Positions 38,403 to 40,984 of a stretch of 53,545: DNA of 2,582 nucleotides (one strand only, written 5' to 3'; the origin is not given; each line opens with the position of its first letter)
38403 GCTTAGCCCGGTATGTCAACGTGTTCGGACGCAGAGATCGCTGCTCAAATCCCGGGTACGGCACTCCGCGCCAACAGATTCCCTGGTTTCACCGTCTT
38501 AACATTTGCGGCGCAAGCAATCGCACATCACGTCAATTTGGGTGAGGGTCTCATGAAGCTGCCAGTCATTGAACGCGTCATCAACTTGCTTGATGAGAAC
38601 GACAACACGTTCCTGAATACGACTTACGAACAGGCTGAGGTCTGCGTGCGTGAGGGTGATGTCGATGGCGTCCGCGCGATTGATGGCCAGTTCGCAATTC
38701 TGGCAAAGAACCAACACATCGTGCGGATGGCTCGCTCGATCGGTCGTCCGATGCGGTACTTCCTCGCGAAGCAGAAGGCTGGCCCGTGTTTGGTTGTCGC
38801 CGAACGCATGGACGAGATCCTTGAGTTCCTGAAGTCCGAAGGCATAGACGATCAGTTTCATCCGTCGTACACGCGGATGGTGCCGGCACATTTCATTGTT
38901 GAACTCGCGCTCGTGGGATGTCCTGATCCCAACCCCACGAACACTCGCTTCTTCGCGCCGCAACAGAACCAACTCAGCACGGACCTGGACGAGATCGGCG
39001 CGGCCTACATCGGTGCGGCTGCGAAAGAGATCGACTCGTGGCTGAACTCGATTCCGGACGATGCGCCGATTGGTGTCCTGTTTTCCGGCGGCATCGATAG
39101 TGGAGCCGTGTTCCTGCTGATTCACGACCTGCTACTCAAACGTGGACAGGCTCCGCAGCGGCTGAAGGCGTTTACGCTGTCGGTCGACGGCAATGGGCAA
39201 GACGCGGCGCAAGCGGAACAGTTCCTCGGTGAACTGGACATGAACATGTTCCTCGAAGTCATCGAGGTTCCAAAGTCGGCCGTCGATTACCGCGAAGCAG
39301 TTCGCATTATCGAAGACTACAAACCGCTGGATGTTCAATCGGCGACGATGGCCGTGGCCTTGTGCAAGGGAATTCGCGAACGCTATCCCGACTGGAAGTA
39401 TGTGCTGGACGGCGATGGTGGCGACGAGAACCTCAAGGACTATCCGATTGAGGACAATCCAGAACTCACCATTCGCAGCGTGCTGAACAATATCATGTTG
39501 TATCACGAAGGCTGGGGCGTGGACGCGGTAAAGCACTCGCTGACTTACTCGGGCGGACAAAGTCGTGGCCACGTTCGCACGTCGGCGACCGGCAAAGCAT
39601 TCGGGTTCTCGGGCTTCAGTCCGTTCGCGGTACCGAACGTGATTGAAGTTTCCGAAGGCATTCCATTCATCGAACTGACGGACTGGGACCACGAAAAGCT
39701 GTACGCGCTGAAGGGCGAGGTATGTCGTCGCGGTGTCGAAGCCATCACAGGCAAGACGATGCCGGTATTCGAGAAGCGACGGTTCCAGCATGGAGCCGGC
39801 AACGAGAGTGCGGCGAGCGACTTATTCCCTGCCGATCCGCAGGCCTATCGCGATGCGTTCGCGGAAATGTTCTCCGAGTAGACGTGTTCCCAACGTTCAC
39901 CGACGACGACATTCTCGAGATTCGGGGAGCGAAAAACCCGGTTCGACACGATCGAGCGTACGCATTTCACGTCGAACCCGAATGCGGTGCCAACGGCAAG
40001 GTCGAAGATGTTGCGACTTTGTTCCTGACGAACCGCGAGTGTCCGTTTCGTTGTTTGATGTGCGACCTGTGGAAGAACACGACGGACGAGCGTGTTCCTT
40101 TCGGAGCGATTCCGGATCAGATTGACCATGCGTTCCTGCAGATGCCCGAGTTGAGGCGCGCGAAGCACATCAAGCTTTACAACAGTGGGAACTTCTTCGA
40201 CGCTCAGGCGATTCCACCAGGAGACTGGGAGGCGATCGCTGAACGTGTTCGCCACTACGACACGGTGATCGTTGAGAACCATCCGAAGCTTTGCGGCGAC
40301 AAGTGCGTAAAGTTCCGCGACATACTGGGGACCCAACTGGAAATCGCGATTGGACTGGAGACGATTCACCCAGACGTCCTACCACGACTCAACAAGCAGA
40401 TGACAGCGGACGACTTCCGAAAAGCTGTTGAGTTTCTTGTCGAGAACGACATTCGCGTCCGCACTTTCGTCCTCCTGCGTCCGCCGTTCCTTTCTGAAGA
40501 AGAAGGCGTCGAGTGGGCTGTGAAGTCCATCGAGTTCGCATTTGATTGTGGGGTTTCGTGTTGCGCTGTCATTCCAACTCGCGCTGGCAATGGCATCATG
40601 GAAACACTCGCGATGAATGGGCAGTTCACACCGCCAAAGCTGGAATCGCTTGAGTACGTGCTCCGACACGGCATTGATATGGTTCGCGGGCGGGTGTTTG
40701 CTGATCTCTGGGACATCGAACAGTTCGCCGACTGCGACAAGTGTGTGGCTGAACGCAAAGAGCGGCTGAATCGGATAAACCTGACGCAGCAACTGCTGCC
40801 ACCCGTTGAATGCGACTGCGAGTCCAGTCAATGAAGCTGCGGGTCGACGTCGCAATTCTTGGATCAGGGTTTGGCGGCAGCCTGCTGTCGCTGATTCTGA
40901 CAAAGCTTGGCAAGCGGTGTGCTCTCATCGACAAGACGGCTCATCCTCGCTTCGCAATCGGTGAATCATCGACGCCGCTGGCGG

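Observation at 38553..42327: Tightly coupled AsnB-like / radical SAM / flavin-halogenase-like three-gene cassette with no assignable pathway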

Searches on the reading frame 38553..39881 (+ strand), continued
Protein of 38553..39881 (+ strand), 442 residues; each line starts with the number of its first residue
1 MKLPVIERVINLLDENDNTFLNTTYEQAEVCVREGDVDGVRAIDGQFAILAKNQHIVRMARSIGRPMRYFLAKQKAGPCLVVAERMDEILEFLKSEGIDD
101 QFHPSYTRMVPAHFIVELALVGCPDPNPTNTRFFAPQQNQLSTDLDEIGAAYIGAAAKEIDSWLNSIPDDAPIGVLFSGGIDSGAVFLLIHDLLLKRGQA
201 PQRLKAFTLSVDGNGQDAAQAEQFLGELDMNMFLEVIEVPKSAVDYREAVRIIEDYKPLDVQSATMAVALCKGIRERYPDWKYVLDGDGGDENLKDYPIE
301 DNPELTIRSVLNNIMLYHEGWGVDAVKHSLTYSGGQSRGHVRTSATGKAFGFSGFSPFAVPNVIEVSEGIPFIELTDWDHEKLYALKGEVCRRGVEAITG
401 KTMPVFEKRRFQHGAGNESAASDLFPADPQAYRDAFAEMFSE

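Call 51: search_solved_structures(query=A2, max_evalue=0.01, show_alignments=2)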
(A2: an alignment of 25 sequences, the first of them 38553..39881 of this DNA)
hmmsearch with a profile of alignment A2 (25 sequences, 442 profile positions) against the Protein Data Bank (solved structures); distinct sequences matched with E-value up to 0.01: 1.
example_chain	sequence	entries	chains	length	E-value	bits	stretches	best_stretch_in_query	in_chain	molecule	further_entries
1ct9_A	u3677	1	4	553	0.0021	20.1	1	167-298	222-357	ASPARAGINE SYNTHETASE B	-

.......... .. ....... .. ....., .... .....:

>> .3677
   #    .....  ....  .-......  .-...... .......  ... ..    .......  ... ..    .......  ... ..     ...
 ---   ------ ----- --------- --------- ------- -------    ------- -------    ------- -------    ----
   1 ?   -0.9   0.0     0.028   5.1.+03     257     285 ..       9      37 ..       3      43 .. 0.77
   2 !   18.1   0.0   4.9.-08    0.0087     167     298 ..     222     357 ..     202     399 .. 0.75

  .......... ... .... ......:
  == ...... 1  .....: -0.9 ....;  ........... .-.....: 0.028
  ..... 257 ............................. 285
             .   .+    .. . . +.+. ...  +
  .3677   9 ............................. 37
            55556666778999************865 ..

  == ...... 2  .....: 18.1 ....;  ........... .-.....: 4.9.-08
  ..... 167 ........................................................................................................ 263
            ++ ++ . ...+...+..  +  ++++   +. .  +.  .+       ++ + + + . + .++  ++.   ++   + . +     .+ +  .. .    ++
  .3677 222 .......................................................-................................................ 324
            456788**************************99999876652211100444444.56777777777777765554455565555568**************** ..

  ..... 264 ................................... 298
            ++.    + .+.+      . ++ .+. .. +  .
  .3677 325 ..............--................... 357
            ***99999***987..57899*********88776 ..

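Call 59: search_protein_representatives(protein=window:38553-39881:+)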
Query: 442 residues. Proteins with E-value up to 0.001 (for the whole library): 736; up to 1e-10: 479; up to 1e-30: 168. The best 150 are listed.
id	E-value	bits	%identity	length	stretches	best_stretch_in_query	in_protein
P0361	5.9e-157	539.6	58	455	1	6-438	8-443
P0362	1.2e-130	452.9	60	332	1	109-439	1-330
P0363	4.7e-106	371.9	57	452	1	56-361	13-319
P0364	6.1e-100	351.8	46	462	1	8-427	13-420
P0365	4.0e-99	349.1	45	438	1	32-440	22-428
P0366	3.8e-98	345.8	59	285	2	175-354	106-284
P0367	6.6e-91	322.0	40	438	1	8-417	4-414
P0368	1.4e-89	317.6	51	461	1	40-359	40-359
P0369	1.1e-84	301.4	57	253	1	196-438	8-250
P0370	1.5e-80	287.8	52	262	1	6-261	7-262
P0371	2.9e-74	267.1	63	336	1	197-392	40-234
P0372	2.4e-73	264.1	51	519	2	40-244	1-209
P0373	1.8e-70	254.6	48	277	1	4-280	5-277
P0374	1.0e-69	252.2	67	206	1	196-358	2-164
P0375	1.6e-68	248.2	50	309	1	109-394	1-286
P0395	2.3e-58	214.8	35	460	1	11-434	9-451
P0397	9.8e-58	212.7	38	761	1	6-394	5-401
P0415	2.5e-52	194.9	38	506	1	40-427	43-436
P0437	1.3e-45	172.7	32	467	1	9-418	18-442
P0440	9.5e-45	169.9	46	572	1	176-391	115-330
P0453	3.6e-43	164.7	38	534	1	56-429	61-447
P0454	5.8e-43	164.0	31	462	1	55-424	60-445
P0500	1.1e-34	136.7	31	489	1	10-416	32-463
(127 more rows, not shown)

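Call 60: search_protein_families(library=pfam, proteins=[P0397, P0364, P0367, P0395, P0437, P0454, P0500, P0415, P0453, P0440], max_evalue=0.001)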
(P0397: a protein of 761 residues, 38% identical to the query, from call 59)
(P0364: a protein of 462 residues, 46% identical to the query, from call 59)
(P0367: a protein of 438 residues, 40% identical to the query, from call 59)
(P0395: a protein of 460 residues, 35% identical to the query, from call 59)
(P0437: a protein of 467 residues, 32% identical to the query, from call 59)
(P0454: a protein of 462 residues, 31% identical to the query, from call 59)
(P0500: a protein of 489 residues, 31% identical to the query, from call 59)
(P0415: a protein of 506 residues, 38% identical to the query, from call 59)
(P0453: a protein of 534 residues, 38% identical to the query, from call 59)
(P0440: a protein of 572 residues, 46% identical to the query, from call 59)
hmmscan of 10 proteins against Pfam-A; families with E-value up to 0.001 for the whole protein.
P0397 (761 aa): 0 families

P0364 (462 aa): 1 family
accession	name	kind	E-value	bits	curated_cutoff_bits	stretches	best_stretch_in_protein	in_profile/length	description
PF00733.27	Asn_synthase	-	2.8e-15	57.3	21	1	171-299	13-141/354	Asparagine synthase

P0367 (438 aa): 1 family
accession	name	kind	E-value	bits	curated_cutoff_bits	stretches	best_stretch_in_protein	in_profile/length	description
PF00733.27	Asn_synthase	-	6e-16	59.5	21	1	165-303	15-143/354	Asparagine synthase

P0395 (460 aa): 1 family
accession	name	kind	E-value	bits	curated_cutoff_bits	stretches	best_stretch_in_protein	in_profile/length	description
PF00733.27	Asn_synthase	-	1.6e-05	25.1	21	1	177-316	13-136/354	Asparagine synthase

P0437 (467 aa): 1 family
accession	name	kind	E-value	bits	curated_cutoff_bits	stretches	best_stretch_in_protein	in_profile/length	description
PF00733.27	Asn_synthase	-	6.7e-09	36.3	21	1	180-327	9-142/354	Asparagine synthase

P0454 (462 aa): 1 family
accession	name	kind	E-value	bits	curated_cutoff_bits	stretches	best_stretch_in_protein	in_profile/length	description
PF00733.27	Asn_synthase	-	3.5e-05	24.1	21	1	169-325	2-143/354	Asparagine synthase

P0500 (489 aa): 1 family
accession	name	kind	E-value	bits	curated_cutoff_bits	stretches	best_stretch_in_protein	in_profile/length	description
PF00733.27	Asn_synthase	-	5.7e-09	36.5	21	1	201-357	15-149/354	Asparagine synthase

P0415 (506 aa): 1 family
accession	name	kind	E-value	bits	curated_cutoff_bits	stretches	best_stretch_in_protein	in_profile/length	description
PF00733.27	Asn_synthase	-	2.1e-05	24.8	21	1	169-315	11-145/354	Asparagine synthase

P0453 (534 aa): 0 families

P0440 (572 aa): 0 families

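Call 65: find_encoding_contigs(protein=P0166, flank=10000, max_places=2)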
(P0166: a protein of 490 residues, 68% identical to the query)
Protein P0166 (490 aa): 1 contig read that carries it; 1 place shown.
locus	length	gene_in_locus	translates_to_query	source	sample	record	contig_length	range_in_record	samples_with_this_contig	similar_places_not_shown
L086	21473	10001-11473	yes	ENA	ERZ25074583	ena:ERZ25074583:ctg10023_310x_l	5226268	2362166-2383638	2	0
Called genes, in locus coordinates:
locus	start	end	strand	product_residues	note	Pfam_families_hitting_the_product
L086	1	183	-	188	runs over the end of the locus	-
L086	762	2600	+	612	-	PF08450:SGL (faint), PF10282:Lactonase (faint), PF21783:YNCE (weak), PF25174:Beta-prop_THOC3 (faint), PF00034:Cytochrom_C (faint), PF03150:CCP_MauG (faint), PF21419:RoxA-like_Cyt-c (weak)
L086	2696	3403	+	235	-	PF00085:Thioredoxin, PF00578:AhpC-TSA, PF08534:Redoxin (weak), PF13905:Thioredoxin_8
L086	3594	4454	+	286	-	PF00085:Thioredoxin (weak), PF00578:AhpC-TSA (weak), PF08534:Redoxin, PF13098:Thioredoxin_2 (weak), PF13905:Thioredoxin_8 (weak)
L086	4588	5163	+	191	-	PF09835:DUF2062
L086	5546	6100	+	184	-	-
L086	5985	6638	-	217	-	-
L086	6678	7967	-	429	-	PF13439:Glyco_transf_4, PF13579:Glyco_trans_4_4, PF20706:GT4-conflict, PF00534:Glycos_transf_1, PF13692:Glyco_trans_1_4, PF13524:Glyco_trans_1_2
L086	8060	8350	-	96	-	-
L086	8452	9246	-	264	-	PF03328:HpcH_HpaI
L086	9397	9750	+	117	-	PF00355:Rieske, PF13806:Rieske_2, PF22543:Rieske_4 (weak)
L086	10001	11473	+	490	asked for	PF00733:Asn_synthase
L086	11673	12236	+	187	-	PF04525:LOR (weak)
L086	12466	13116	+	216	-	PF10294:Methyltransf_16, PF05175:MTS, PF08242:Methyltransf_12 (weak), PF13649:Methyltransf_25 (weak), PF13847:Methyltransf_31 (weak)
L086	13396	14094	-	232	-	-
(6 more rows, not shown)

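Call 69: find_related_loci(query=A7, collection=metagenome_contigs, flank=8000)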
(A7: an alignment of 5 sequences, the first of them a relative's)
Query A7 (467 aa) in metagenome_contigs; peptide patterns used: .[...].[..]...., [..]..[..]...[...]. (x = any residue, [..] = any of these).
262 stretches matched a pattern; 1 encode a relative of the query (tblastn E <= 1e-3); 1 distinct loci.
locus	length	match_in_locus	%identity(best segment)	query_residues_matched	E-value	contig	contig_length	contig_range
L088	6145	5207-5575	30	193-339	4e-7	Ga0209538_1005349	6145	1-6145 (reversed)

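Call 75: search_protein_families(library=padloc, proteins=[window:38553-39881:+], max_evalue=0.01)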
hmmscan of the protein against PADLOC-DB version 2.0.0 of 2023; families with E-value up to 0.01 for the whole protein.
window:38553-39881:+ (442 aa): 0 families

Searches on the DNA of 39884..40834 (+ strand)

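Call 78: search_rna_families(sources=[L001, L011, L017, L027, L032, L036, L051, L045], threshold=gathering)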
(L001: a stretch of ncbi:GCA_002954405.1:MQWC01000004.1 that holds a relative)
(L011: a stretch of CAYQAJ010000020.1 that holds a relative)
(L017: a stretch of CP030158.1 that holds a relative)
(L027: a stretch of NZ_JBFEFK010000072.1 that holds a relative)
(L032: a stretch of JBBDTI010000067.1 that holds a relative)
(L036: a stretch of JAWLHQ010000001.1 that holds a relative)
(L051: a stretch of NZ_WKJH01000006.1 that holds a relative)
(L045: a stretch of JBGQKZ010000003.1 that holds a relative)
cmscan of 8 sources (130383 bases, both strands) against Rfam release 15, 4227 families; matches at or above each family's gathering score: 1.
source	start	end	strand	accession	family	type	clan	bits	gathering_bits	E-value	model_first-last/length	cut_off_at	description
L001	10754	10833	+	RF01689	AdoCbl-II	Cis-reg; riboswitch;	CL00101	41.6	36.5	3e-06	1-81/81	no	AdoCbl-II (Cobalamin/B12) riboswitch aptamer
